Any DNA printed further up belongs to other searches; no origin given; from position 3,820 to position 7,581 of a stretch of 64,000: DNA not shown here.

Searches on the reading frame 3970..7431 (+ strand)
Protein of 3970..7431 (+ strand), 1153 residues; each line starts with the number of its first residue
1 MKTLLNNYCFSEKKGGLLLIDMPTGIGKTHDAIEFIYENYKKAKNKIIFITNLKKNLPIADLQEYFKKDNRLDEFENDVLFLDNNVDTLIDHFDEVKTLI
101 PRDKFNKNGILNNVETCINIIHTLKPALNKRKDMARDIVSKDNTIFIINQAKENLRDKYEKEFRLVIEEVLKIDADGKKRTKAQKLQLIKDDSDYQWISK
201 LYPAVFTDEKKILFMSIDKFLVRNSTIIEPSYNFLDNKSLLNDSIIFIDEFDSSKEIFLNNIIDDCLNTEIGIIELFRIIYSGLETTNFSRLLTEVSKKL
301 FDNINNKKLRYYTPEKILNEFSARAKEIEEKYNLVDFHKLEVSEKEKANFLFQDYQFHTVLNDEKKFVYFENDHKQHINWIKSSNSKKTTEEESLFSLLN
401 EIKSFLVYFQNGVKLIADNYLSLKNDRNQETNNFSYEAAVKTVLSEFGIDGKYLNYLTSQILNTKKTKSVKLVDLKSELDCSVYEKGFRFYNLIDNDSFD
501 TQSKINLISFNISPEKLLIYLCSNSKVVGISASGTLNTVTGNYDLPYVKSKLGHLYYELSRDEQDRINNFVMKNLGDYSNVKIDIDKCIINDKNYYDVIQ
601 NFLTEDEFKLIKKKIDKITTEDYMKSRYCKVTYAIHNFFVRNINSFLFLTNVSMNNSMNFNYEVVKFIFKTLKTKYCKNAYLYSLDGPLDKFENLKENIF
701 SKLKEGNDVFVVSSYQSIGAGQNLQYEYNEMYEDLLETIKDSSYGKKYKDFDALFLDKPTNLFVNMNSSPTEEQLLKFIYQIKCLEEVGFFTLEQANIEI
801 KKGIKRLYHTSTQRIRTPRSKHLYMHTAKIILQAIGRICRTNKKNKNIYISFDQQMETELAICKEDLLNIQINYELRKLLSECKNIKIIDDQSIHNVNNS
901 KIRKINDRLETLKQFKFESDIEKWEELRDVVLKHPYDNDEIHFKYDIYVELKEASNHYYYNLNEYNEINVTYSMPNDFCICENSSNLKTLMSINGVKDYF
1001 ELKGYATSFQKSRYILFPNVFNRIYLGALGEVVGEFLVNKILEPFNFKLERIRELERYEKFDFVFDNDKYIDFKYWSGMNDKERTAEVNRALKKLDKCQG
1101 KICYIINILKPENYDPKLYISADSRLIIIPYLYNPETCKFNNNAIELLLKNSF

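Call 3: search_protein_families(library=pfam, proteins=[window:3970-7431:+], max_evalue=1)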
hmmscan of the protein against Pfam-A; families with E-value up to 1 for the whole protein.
window:3970-7431:+ (1153 aa): 3 families
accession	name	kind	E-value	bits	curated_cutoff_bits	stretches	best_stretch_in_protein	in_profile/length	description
PF04851.21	ResIII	-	0.00058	20.2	22.5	1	17-54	25-63/164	Type III restriction enzyme, res subunit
PF01695.23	IstB_IS21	-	0.027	14.4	24.1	1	8-83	86-160/238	IstB-like ATP binding protein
PF17962.7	bMG6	-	0.23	12.1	23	1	169-199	20-51/112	Bacterial macroglobulin domain 6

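Call 4: search_protein_families(library=padloc, proteins=[window:3970-7431:+], max_evalue=1)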
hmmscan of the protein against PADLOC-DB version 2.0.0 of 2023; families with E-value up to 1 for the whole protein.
window:3970-7431:+ (1153 aa): 2 families
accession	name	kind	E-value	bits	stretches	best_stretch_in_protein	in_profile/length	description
PDLC04130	DdmD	-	1.9e-37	126.7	1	308-1082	312-1111/1190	-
PDLC01252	Cas3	-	0.00043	17.8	2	17-55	1-40/324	CAS-I; effector_G3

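Call 45: search_protein_families(library=ncbifam, proteins=[window:3970-7431:+], max_evalue=0.01)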
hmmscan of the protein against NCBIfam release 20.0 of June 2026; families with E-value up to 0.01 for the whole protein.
window:3970-7431:+ (1153 aa): 0 families
